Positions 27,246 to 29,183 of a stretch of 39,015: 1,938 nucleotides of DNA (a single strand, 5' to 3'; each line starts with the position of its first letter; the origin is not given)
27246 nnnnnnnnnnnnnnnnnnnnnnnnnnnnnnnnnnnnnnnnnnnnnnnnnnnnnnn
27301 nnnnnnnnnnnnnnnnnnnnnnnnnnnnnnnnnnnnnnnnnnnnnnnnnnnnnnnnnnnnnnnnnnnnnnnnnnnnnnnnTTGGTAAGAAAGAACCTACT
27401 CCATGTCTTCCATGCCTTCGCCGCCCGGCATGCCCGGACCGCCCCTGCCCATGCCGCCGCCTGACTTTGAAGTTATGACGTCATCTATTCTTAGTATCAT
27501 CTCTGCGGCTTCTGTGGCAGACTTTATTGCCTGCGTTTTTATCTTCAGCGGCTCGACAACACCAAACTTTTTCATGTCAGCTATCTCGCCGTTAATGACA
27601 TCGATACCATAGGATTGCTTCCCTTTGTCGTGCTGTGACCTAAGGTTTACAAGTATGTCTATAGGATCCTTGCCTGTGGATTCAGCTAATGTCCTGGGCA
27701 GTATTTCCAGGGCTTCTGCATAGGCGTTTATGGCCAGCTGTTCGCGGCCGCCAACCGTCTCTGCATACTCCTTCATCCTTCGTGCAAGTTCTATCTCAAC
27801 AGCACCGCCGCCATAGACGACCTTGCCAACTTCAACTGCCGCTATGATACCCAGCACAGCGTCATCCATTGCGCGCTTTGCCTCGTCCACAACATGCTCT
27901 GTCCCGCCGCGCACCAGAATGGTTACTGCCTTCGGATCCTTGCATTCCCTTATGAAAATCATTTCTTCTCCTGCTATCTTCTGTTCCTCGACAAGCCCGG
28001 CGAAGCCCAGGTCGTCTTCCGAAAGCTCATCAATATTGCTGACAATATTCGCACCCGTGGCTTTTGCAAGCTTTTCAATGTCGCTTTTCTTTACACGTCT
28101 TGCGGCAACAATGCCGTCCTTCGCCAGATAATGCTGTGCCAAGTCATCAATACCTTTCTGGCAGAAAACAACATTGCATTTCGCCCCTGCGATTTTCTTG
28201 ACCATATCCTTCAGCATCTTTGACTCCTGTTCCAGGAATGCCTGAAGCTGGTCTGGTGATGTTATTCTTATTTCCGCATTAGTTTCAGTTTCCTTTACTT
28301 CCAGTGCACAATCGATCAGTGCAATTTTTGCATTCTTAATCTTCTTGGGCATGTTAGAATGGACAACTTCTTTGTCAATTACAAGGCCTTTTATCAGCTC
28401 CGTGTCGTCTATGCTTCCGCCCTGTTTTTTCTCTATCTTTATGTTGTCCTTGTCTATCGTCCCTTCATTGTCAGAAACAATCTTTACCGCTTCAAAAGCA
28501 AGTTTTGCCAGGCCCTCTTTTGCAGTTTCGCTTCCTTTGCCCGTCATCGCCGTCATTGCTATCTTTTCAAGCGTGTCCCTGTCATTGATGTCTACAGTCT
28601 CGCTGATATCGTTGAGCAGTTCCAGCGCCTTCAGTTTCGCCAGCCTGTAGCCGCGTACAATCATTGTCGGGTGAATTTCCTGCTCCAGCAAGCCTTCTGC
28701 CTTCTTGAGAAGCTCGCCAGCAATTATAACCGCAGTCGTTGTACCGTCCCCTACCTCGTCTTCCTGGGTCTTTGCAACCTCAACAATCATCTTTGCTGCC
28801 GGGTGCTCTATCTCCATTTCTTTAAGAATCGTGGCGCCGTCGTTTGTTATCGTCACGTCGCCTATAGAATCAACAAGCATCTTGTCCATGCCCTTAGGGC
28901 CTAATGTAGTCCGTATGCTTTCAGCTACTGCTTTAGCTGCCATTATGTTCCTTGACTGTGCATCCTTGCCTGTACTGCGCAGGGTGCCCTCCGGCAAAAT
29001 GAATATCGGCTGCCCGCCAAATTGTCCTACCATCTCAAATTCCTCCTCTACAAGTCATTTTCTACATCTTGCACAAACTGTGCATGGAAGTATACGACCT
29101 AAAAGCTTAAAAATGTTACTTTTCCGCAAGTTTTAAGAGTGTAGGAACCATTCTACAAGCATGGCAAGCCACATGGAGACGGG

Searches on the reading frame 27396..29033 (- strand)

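Call 21: search_protein_families(library=pfam, proteins=[window:27396-29033:-], max_evalue=0.0001)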
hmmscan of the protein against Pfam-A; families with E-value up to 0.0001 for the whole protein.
window:27396-29033:- (545 aa): 1 family
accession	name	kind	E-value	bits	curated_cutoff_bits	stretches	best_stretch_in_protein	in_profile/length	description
PF00118.29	Cpn60_TCP1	-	3e-190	633.5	34.3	1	36-523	1-489/490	TCP-1/cpn60 chaperonin family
